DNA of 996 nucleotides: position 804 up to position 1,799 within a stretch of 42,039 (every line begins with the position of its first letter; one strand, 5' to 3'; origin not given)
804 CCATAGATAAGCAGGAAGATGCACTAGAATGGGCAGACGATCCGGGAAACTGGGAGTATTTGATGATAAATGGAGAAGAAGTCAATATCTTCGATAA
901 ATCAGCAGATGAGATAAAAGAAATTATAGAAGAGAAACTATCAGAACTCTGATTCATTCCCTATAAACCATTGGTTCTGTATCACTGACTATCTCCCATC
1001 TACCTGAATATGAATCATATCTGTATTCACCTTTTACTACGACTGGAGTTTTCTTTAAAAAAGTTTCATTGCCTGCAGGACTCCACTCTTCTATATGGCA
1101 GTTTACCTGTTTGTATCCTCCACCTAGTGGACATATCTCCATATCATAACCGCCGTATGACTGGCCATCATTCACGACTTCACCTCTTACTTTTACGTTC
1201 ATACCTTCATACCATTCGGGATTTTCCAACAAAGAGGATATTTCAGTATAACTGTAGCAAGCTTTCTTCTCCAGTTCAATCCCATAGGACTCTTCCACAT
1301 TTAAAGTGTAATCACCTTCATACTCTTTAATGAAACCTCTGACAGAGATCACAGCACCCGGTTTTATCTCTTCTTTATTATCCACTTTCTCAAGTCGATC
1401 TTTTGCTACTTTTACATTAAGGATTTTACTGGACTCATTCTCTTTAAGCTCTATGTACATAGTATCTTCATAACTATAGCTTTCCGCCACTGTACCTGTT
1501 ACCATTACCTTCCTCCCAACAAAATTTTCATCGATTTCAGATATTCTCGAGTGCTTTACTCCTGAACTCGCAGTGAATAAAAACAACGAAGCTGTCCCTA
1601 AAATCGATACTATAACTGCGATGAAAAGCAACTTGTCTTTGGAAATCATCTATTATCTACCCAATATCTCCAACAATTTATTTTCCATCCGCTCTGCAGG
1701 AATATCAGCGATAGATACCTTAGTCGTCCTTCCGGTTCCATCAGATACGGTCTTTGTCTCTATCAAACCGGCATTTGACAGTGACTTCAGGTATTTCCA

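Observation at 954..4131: orc1 embedded in an apparent operon with a coiled-coil/bactofilin-like/zinc-ribbon protein and a membrane-anchored double OB-fold protein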

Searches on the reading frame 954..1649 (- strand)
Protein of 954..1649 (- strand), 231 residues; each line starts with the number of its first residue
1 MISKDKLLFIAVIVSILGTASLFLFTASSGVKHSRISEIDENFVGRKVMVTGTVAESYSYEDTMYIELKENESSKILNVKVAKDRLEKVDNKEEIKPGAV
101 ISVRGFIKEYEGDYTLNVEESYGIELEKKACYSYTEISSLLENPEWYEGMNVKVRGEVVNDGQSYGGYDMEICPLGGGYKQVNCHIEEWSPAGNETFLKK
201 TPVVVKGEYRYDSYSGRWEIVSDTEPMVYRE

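Call 3: search_protein_families(library=pfam, proteins=[window:954-1649:-], max_evalue=1)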
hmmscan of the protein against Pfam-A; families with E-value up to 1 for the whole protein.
window:954-1649:- (231 aa): 4 families
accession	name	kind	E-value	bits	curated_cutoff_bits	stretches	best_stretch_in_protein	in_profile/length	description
PF01336.31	tRNA_anti-codon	-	2e-05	24.9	27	1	75-120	27-71/75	OB-fold nucleic acid binding domain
PF12869.13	tRNA_anti-like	-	0.0077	16.2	23.5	1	40-115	65-140/146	tRNA_anti-like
PF19135.5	DUF5818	-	0.035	14.1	27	0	141-159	26-44/57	Protein of unknown function (DUF5818)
PF13567.11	DUF4131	-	0.062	13.4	31.6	1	8-109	30-132/165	Domain of unknown function (DUF4131)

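Call 4: search_protein_families(library=ncbifam, proteins=[window:954-1649:-], max_evalue=1)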
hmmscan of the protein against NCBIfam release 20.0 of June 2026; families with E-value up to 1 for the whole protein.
window:954-1649:- (231 aa): 8 families
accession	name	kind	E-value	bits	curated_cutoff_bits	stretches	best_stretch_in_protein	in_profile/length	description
NF040849.1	tRNAmod_TiaS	equivalog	9.4e-05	21.1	600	1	26-133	246-352/422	tRNA(Ile2) 2-agmatinylcytidine synthetase TiaS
NF003037.0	PRK03932.1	equivalog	0.00031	19.8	414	1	35-113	5-83/451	asparagine--tRNA ligase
NF001750.0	PRK00476.1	equivalog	0.00059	18.3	443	1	33-113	6-85/590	aspartate--tRNA ligase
NF033681.1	ExeM_NucH_DNase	subfamily_domain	0.00061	18.8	300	1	91-159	43-114/546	ExeM/NucH family extracellular endonuclease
NF003483.0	PRK05159.1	equivalog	0.0018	17.2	353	1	33-110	5-81/438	aspartate--tRNA(Asn) ligase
NF005176.1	PRK06655.1-1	equivalog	0.073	13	230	1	42-144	65-173/197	flagellar hook assembly protein FlgD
TIGR03976.1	chp_LLNDYxLRE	equivalog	0.11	12.9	50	1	57-93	15-49/90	His-Xaa-Ser system protein HxsD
TIGR00459.1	aspS_bact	equivalog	0.13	10.6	373.85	1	33-127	4-95/586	aspartate--tRNA ligase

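Call 16: find_homologous_proteins(query=window:954-1649:-, max_evalue=0.001)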
Query window:954-1649:- (231 aa): 12 proteins with E <= 0.001 among 372 candidates.
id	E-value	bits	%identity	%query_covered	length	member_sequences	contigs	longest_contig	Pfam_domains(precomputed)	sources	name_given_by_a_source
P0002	2.9e-147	506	100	100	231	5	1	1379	-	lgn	-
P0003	3.2e-100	352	69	100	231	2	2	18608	PF12869.14,PF01336.32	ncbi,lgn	-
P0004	7.3e-100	351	69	100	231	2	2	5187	PF13742.13,PF01336.32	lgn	-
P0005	1.2e-99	350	70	100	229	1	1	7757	PF13742.13,PF26045.1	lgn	-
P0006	4.2e-98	345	69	100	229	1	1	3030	-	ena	-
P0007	1.6e-97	343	68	100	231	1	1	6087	PF13742.13,PF01336.32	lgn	-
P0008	5.4e-42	162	41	94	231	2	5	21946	PF01336.32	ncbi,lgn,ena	-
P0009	2.0e-40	157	41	98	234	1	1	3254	-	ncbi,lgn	-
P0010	6.7e-39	152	41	94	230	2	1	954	-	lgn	-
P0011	1.2e-38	151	36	97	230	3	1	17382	PF13742.13,PF01336.32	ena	-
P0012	3.7e-34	136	35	99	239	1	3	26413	-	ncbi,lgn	-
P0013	5.4e-30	123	32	95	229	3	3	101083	-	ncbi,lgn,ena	-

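Call 26: find_encoding_contigs(protein=P0013, flank=8000, max_places=3)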
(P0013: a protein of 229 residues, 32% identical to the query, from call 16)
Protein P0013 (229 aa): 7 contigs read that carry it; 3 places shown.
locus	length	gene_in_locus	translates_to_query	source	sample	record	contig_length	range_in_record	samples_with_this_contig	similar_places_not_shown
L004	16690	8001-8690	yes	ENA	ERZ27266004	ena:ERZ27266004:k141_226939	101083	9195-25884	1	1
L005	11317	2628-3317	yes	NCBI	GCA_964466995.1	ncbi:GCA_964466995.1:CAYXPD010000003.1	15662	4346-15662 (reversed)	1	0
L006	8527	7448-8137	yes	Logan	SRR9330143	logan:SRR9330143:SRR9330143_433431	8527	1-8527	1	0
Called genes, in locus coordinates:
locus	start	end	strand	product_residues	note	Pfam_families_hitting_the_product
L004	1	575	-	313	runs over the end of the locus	PF00633:HHH (faint), PF14520:HHH_5, PF00154:RecA_N, PF08423:Rad51, PF13481:AAA_25 (weak), PF06745:ATPase (faint)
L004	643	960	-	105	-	PF01951:Archease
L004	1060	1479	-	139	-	PF03479:PCC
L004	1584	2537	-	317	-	PF08271:Zn_Ribbon_TF, PF00382:TFIIB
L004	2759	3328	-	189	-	PF06695:Sm_multidrug_ex (weak)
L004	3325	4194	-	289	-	-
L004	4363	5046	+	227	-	PF13847:Methyltransf_31, PF08241:Methyltransf_11, PF13649:Methyltransf_25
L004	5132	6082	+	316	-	PF26553:PDDEXK_19, PF01381:HTH_3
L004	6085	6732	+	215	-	-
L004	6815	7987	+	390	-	PF13191:AAA_16 (weak), PF01637:ATPase_2, PF05621:TniB (weak), PF13401:AAA_22, PF00004:AAA (weak), PF05729:NACHT (faint), PF22703:Cdc6_lid, PF09079:WHD_Cdc6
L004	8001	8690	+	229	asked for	-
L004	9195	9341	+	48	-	PF18930:DUF5679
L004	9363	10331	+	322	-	PF00814:TsaD, PF22521:HypF_C_2 (weak)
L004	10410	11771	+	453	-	PF00390:malic, PF03949:Malic_M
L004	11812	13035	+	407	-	PF09861:Lar_N, PF21113:LarA_C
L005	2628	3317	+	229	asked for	-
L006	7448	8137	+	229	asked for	-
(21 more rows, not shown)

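Call 27: find_encoding_contigs(protein=P0012, flank=8000, max_places=3)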
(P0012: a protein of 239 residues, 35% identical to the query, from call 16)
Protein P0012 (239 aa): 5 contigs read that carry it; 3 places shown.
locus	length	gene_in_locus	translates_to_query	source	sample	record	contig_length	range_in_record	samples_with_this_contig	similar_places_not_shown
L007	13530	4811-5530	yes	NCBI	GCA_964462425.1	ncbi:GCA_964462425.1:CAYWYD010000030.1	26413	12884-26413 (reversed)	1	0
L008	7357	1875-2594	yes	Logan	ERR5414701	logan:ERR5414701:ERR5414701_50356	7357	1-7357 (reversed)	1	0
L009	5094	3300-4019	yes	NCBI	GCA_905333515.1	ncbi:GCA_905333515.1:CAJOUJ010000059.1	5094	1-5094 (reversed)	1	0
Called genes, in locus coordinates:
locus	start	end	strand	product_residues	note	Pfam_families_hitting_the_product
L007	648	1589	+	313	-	PF26553:PDDEXK_19, PF01381:HTH_3, PF12844:HTH_19 (weak)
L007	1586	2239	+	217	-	-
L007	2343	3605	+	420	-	-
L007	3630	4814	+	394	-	PF13191:AAA_16 (weak), PF01637:ATPase_2, PF05729:NACHT (weak), PF13401:AAA_22, PF00004:AAA (weak), PF22703:Cdc6_lid, PF09079:WHD_Cdc6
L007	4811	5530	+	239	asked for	-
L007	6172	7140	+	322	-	PF00814:TsaD, PF22521:HypF_C_2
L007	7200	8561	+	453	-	PF00390:malic, PF03949:Malic_M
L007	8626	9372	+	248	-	-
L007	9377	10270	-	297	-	-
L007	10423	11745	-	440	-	PF21473:OB_Ssb-like (weak), PF01336:tRNA_anti-codon (faint)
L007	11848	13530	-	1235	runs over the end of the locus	-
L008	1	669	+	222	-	?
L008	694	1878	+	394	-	PF13191:AAA_16 (weak), PF01637:ATPase_2, PF05729:NACHT (weak), PF13401:AAA_22, PF00004:AAA (weak), PF22703:Cdc6_lid, PF09079:WHD_Cdc6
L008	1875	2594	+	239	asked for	-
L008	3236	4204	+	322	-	PF00814:TsaD, PF22521:HypF_C_2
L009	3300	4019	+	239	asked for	-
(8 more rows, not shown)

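Call 28: find_encoding_contigs(protein=P0008, flank=8000, max_places=3)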
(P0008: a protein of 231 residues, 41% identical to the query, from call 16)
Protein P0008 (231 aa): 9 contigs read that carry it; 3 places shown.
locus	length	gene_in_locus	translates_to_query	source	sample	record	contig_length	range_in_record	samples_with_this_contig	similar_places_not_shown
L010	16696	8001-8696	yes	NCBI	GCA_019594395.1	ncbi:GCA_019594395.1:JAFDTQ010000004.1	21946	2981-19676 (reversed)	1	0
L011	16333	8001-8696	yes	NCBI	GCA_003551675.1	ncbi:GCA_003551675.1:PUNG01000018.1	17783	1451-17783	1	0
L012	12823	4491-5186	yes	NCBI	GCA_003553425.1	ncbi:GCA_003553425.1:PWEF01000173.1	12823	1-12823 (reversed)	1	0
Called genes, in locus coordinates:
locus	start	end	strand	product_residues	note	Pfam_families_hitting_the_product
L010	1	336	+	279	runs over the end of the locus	-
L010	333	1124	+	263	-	PF08843:AbiEii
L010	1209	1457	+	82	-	-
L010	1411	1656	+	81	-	PF02700:PurS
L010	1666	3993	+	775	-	PF18072:FGAR-AT_linker, PF00586:AIRS, PF02769:AIRS_C, PF00586:AIRS, PF02769:AIRS_C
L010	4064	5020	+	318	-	PF26553:PDDEXK_19, PF01381:HTH_3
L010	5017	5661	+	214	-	-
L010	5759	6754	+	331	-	-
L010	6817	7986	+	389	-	PF13191:AAA_16 (weak), PF13401:AAA_22, PF22703:Cdc6_lid, PF09079:WHD_Cdc6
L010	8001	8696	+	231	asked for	PF01336:tRNA_anti-codon (faint)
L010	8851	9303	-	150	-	-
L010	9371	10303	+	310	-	PF00814:TsaD, PF22521:HypF_C_2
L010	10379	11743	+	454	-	PF00390:malic, PF03949:Malic_M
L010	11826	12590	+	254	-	-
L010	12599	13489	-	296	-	PF21120: (weak)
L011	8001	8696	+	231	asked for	PF01336:tRNA_anti-codon (faint)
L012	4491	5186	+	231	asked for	PF01336:tRNA_anti-codon (faint)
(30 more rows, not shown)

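Call 29: find_encoding_contigs(protein=P0011, flank=8000, max_places=3)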
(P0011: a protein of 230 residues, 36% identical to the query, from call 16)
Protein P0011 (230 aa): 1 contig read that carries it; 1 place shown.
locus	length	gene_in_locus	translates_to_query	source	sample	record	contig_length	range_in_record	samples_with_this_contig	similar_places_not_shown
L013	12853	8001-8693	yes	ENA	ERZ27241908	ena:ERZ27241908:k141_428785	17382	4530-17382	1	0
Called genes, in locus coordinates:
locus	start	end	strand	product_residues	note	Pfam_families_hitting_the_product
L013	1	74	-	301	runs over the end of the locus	PF00005:ABC_tran, PF13304:AAA_21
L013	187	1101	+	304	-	-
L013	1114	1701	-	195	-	PF06695:Sm_multidrug_ex (weak)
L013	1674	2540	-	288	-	PF06293:Kdo (faint)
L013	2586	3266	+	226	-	PF13489:Methyltransf_23 (weak), PF13847:Methyltransf_31, PF08241:Methyltransf_11, PF08242:Methyltransf_12 (faint), PF13649:Methyltransf_25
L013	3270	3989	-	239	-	PF01411:tRNA-synt_2c, PF07973:tRNA_SAD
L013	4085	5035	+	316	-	PF26553:PDDEXK_19, PF01381:HTH_3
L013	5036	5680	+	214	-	-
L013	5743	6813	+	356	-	PF03961:FapA (weak), PF04519:Bactofilin (weak)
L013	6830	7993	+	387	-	PF13191:AAA_16 (weak), PF01637:ATPase_2 (faint), PF13401:AAA_22, PF00004:AAA (weak), PF05729:NACHT (weak), PF22703:Cdc6_lid, PF09079:WHD_Cdc6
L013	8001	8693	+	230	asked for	PF13742:tRNA_anti_2 (faint), PF01336:tRNA_anti-codon (faint)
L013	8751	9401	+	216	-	-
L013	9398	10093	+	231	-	-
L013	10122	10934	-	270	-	-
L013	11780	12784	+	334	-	PF00814:TsaD, PF22521:HypF_C_2 (weak)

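Call 50: predict_structure(alignment_id=A3)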
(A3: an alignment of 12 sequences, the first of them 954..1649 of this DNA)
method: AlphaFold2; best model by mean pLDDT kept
length: 231 residues; sequences in the alignment: 12
mean_pLDDT: 81.1   pTM: 0.59
mean pLDDT of the five models: 81.1, 78.0, 74.1, 73.1, 71.4
residues with pLDDT >= 90: 47; 70-90: 150; 50-70: 25; < 50: 9
segments of 3 or more residues with pLDDT < 50: 22-29
pLDDT, mean of each block of 10 residues (from residue 1): 74 66 44 83 88 85 89 82 85 79 88 84 79 79 85 88 88 82 90 69 89 89 83 40
secondary structure, 60 per line:
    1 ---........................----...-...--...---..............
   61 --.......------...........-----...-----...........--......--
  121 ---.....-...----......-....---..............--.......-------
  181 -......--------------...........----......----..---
elements in order: H4-27 E32-34 E47-60 E63-69 E76-82 H83-86 E100-110 E113-118 E124-128 H137-142 H144-147 E151-164 E167-173 E182-187 E202-212 E217-222

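Call 54: fold_search(model_id=the predicted structure, library=pdb)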
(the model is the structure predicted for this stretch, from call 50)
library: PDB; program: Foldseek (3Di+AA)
matches with E <= 10: 1634; with E <= 0.001: 186
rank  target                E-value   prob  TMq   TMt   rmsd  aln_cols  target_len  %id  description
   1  3u58_B                4.5e-08  1.00  0.35  0.38  11.7       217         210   14  Crystal Structure of the Tetrahymena telomerase processivity factor Teb1 AB (released 2011-12-28)
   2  3u58_C                5.4e-08  1.00  0.35  0.38  11.4       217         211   14  Crystal Structure of the Tetrahymena telomerase processivity factor Teb1 AB (released 2011-12-28)
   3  4lnq_A                2.5e-07  1.00  0.31  0.35   9.8       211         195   12  Crystal structure of Ifi202 HINa domain in complex with 20bp dsDNA (released 2014-01-08)
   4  3u58_A                4.2e-07  1.00  0.35  0.38  11.6       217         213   14  Crystal Structure of the Tetrahymena telomerase processivity factor Teb1 AB (released 2011-12-28)
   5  4l5q                  6.6e-07  1.00  0.33  0.37   9.8       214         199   14  Crystal structure of p202 HIN1 (released 2013-07-31)
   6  4lnq_B                6.9e-07  1.00  0.32  0.38   9.1       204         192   11  Crystal structure of Ifi202 HINa domain in complex with 20bp dsDNA (released 2014-01-08)
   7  4jbk_B                7.8e-07  1.00  0.31  0.36   9.5       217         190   11  Molecular basis for abrogation of activation of pro-inflammatory cytokines (released 2013-06-26)
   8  5z7d_B                9.2e-07  1.00  0.29  0.19  10.5       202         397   10  p204HINab-dsDNA complex structure (released 2019-01-30)
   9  4jbj_A                1.0e-06  1.00  0.33  0.37   9.8       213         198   13  Structural mimicry for functional antagonism (released 2013-06-26)
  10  2oq0_D                1.5e-06  1.00  0.33  0.40   9.5       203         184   12  Crystal Structure of the First HIN-200 Domain of Interferon-Inducible Protein 16 (released 2007-02-27)
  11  8idx_A                1.7e-06  1.00  0.32  0.37   9.1       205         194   13  Structure of p205 HIN (released 2024-02-14)
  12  2oq0_A                1.7e-06  1.00  0.32  0.38   9.8       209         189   13  Crystal Structure of the First HIN-200 Domain of Interferon-Inducible Protein 16 (released 2007-02-27)
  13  4jbj_B                1.7e-06  1.00  0.32  0.37   9.7       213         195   13  Structural mimicry for functional antagonism (released 2013-06-26)
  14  4l5r_C                1.7e-06  1.00  0.30  0.35  10.1       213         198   14  Crystal structure of p202 HIN1 in complex with 20-mer dsDNA (released 2013-07-31)
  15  4jbk_C                1.9e-06  1.00  0.28  0.33   9.7       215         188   11  Molecular basis for abrogation of activation of pro-inflammatory cytokines (released 2013-06-26)
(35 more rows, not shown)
